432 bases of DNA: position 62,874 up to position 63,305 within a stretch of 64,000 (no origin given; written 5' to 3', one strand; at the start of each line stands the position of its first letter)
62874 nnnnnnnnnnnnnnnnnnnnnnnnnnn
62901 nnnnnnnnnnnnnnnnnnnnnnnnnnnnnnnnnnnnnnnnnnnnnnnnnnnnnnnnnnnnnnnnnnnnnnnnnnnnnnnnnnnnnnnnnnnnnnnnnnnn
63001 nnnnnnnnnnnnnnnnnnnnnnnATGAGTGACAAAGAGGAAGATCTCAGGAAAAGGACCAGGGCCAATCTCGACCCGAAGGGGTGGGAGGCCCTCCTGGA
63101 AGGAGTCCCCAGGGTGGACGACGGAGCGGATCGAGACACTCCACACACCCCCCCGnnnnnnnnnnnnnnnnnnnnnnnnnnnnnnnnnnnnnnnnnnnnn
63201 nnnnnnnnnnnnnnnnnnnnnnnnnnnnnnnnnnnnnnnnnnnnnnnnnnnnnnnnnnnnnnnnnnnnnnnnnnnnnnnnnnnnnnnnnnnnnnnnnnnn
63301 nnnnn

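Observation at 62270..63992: Candidate T2SS-positioning system: orphan Soj/ParA between gspL and gspM, and a GspM with a ParB-like activator peptide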

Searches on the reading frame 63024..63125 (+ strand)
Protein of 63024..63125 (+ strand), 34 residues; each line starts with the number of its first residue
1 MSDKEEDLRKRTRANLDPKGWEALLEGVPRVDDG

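Call 47: search_protein_representatives(protein=window:63024-63125:+)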
Query: 34 residues. Proteins with E-value up to 0.001 (for the whole library): 5; up to 1e-10: 0; up to 1e-30: 0. The best 5 are listed.
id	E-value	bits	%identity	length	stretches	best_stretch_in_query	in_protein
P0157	1.2e-08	49.1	75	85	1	1-32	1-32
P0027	9.1e-07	43.5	68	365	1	3-33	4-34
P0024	8.0e-06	40.6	68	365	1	2-32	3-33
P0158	3.8e-05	38.6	48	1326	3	7-28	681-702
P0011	1.2e-04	37.1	65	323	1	3-33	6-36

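Call 51: search_solved_structures(query=A2, max_evalue=10, show_alignments=5)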
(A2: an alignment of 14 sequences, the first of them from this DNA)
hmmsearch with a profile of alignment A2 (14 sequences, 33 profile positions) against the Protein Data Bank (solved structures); distinct sequences matched with E-value up to 10: 3.
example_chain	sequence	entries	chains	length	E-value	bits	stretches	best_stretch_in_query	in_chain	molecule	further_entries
2h0u_A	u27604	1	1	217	0.13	15.5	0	10-28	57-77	NADPH-flavin oxidoreductase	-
6zbi_B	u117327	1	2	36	1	12.6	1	2-17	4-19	Sodium/hydrogen exchanger 1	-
6h9l_A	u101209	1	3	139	9.3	9.5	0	6-17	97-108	Uncharacterized protein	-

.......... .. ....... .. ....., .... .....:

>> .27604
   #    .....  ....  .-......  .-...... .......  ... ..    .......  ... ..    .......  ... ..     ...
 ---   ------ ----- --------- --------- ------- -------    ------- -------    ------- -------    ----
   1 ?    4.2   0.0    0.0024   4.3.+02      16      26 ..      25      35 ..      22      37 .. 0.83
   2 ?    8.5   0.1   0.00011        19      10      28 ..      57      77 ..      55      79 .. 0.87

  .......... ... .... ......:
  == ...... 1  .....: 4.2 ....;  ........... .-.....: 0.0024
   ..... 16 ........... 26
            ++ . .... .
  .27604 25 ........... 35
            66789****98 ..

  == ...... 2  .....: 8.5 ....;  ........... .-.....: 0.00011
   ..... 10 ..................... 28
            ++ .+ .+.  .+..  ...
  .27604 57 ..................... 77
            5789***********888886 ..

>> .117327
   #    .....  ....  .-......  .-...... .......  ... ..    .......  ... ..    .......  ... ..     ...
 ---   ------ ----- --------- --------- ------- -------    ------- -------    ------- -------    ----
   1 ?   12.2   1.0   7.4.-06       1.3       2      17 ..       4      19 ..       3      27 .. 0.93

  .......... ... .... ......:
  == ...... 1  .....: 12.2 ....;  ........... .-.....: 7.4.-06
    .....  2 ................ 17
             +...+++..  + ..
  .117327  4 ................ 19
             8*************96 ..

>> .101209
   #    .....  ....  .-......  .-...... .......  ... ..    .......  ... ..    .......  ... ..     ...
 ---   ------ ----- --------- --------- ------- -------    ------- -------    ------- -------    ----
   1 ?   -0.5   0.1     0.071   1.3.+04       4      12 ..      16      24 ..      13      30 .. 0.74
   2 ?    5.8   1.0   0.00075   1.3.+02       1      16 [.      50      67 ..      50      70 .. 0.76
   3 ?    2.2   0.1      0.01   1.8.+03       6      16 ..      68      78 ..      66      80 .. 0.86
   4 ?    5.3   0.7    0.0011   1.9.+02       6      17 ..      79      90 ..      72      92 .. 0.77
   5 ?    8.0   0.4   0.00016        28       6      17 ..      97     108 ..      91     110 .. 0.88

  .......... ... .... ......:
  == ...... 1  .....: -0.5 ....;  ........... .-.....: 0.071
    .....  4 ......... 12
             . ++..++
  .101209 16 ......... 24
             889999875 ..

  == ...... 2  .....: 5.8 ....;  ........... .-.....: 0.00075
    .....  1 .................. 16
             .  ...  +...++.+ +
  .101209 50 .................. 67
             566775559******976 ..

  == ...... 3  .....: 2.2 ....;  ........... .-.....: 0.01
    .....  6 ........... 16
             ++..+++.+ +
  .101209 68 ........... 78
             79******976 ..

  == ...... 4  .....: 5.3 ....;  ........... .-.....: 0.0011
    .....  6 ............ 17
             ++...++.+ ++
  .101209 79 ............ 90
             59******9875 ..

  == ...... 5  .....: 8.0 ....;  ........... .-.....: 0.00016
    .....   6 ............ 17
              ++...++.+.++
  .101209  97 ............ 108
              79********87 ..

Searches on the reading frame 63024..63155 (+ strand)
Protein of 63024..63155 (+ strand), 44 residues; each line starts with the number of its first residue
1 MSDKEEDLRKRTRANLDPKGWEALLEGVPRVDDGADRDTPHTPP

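Call 43: find_homologous_proteins(query=A3, max_evalue=10)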
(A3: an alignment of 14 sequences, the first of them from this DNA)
Query A3 (14 sequences): 423 candidates shared short words with the query, none scored E <= 10.
